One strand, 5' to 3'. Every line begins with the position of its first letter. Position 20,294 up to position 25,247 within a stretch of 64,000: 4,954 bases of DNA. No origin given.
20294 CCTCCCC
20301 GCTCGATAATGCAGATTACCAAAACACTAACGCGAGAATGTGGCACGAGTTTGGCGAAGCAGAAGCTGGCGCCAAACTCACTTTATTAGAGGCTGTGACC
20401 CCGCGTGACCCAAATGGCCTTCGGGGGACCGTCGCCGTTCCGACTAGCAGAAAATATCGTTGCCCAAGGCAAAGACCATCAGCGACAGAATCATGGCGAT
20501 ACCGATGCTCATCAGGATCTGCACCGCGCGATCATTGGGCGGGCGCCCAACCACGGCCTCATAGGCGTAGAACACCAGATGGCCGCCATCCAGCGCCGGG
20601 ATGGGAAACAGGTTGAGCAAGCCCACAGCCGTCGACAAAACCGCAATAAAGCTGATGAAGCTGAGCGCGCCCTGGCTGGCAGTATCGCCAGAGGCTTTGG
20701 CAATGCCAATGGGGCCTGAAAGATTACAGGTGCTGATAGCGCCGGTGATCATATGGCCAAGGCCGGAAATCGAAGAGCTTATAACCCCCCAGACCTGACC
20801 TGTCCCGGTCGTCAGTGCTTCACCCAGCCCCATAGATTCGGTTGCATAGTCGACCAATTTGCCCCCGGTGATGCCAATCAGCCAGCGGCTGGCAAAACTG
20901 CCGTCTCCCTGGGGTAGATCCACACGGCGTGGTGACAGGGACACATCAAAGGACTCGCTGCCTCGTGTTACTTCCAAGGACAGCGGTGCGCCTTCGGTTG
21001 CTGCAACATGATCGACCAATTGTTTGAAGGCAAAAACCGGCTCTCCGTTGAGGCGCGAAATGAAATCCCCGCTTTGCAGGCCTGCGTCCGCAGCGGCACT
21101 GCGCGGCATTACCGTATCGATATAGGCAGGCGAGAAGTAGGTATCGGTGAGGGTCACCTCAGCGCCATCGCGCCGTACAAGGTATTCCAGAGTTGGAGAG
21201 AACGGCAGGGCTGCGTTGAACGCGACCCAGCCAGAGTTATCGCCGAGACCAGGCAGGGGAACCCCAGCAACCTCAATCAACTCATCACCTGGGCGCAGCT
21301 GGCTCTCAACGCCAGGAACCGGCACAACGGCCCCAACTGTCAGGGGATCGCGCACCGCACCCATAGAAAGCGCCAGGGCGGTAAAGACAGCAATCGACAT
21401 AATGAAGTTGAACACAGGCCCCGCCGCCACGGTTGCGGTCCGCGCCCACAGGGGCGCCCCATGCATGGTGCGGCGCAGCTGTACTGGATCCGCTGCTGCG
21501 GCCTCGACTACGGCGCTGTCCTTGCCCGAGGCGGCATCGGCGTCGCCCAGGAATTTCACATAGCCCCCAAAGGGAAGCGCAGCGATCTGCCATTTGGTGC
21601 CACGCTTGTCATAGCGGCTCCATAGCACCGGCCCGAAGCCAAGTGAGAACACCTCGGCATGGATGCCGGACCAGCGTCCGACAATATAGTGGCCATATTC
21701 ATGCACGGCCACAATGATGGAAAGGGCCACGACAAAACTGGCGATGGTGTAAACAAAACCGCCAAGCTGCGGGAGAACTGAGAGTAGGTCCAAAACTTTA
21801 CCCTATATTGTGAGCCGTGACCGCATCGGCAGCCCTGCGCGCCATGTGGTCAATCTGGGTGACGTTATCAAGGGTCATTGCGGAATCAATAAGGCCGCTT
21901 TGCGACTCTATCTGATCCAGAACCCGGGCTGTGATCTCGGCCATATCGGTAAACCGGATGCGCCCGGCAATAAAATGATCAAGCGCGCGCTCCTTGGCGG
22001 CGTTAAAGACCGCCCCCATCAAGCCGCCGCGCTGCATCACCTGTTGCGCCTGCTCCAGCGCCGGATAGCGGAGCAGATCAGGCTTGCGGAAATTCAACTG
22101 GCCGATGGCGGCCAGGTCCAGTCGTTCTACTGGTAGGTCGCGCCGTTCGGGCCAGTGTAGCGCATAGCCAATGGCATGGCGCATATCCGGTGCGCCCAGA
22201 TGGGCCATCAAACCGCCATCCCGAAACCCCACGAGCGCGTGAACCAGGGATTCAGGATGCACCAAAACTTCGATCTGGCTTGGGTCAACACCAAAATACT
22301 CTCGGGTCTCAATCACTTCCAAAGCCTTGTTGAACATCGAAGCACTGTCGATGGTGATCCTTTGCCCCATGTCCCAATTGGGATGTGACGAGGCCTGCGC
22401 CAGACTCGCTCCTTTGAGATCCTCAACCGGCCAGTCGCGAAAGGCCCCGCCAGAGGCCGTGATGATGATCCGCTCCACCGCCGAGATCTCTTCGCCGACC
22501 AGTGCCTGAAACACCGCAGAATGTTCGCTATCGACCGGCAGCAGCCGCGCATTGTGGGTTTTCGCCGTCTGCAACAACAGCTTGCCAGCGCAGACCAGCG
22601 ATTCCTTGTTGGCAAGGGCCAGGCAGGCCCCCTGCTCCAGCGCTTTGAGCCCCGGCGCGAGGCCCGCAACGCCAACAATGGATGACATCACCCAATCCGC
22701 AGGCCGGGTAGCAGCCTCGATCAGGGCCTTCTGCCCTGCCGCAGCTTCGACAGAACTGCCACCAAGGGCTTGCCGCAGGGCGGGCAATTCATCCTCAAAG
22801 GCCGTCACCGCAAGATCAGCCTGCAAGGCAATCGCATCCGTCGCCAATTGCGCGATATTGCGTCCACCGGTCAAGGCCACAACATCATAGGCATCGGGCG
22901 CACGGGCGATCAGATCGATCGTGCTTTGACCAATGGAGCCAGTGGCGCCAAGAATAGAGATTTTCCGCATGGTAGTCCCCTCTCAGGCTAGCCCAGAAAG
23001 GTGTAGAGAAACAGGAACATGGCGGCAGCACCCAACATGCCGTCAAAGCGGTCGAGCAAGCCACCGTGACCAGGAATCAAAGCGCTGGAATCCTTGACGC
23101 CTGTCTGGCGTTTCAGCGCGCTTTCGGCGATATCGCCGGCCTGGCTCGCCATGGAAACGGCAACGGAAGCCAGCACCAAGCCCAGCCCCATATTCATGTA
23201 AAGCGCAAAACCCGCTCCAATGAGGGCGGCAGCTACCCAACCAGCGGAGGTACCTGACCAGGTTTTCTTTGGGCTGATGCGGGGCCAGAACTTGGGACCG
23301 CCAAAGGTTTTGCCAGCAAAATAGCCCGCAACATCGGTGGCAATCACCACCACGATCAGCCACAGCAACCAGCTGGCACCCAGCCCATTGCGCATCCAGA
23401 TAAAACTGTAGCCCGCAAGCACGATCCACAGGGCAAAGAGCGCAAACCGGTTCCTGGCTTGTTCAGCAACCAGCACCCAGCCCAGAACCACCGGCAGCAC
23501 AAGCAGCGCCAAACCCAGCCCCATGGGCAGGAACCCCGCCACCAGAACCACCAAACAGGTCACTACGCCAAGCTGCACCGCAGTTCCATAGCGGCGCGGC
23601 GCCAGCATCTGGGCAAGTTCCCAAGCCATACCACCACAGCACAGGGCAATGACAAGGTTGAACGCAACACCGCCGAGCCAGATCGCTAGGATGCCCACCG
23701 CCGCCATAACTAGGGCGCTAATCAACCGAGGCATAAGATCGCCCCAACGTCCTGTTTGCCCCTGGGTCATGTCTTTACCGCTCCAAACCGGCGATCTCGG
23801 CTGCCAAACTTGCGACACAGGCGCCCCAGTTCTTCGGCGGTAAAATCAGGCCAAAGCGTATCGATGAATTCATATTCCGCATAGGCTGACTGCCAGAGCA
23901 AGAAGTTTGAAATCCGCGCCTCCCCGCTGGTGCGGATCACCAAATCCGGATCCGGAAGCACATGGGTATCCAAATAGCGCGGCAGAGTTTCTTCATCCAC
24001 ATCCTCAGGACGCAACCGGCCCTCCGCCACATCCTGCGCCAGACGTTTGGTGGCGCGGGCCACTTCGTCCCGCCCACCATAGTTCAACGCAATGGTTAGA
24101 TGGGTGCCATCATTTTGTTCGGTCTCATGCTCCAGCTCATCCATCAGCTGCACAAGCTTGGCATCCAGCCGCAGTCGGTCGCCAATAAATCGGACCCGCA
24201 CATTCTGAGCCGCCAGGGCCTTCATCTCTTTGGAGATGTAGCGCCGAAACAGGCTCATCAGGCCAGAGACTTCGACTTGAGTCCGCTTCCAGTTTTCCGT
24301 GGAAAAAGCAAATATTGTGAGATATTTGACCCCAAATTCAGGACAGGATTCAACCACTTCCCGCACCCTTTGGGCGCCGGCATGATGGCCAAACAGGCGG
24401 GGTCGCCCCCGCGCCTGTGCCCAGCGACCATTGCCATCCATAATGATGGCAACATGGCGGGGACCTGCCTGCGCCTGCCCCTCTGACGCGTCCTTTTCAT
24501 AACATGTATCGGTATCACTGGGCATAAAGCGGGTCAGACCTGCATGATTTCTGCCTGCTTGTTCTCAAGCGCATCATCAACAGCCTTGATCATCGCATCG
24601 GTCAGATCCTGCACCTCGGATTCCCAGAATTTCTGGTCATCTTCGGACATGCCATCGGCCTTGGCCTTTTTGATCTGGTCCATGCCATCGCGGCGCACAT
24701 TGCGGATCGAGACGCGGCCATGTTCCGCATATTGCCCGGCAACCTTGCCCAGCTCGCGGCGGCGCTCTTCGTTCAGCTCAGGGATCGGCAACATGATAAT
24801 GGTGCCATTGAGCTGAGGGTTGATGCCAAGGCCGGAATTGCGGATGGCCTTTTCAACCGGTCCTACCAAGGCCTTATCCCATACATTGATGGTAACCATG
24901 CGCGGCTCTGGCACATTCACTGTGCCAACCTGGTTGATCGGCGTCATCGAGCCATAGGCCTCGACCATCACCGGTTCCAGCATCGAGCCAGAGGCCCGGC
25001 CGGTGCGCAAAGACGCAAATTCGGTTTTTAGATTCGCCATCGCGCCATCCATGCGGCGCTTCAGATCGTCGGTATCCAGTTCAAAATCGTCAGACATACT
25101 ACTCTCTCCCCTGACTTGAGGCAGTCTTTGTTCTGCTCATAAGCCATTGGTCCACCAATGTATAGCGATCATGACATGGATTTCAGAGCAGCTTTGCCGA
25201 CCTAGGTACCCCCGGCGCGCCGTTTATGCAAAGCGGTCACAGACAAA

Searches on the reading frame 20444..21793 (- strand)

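Call 34: search_protein_families(library=pfam, proteins=[window:20444-21793:-])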
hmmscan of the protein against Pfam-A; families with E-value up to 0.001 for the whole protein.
window:20444-21793:- (449 aa): 4 families
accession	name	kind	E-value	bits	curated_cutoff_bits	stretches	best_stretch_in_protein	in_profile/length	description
PF02163.28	Peptidase_M50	-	2.1e-65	220.6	27.2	1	20-438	2-221/221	Peptidase family M50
PF17820.7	PDZ_6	-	2.6e-10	40.3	27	1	225-277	2-54/54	PDZ domain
PF00595.29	PDZ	-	6.6e-09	36.5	23.2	1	222-275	26-80/81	PDZ domain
PF13180.12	PDZ_2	-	2e-05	25.2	27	0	223-285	14-77/80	PDZ domain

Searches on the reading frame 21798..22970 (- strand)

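Call 34: search_protein_families(library=pfam, proteins=[window:21798-22970:-])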
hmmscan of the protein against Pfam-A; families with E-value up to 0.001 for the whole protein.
window:21798-22970:- (390 aa): 3 families
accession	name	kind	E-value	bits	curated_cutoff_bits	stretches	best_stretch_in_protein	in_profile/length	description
PF02670.22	DXP_reductoisom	-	5.2e-35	121.4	21.7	1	4-129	1-129/129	1-deoxy-D-xylulose 5-phosphate reductoisomerase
PF08436.17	DXP_redisom_C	-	5.9e-35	119.7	26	1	143-226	1-84/84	1-deoxy-D-xylulose 5-phosphate reductoisomerase C-terminal domain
PF13288.12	DXPR_C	-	6.8e-34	117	27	1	258-379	1-114/115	DXP reductoisomerase C-terminal domain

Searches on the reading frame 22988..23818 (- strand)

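Call 34: search_protein_families(library=pfam, proteins=[window:22988-23818:-])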
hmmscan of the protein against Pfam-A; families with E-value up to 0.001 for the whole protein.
window:22988-23818:- (276 aa): 1 family
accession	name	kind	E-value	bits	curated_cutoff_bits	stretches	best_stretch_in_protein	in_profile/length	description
PF01148.25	CTP_transf_1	-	1.2e-51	176.6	24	1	31-274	3-263/264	Cytidylyltransferase family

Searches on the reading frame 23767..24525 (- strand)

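Call 34: search_protein_families(library=pfam, proteins=[window:23767-24525:-])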
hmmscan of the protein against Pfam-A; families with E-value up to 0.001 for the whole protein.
window:23767-24525:- (252 aa): 1 family
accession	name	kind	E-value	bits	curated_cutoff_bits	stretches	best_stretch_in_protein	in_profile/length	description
PF01255.24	Prenyltransf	-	4.8e-84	281.7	27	1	28-248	1-219/219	Putative undecaprenyl diphosphate synthase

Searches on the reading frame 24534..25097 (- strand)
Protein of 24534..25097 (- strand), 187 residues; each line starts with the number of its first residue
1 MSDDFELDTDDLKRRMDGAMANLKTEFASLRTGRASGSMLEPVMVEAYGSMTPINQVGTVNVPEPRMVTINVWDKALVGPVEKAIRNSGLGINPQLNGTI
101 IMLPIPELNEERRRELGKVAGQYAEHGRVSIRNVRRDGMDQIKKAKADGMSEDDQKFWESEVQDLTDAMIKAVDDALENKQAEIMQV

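Call 34: search_protein_families(library=pfam, proteins=[window:24534-25097:-])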
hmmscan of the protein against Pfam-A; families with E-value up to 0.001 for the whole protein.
window:24534-25097:- (187 aa): 1 family
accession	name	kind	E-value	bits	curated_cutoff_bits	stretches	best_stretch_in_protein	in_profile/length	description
PF01765.24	RRF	-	1.8e-61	207.2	29.7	1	23-185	1-164/164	Ribosome recycling factor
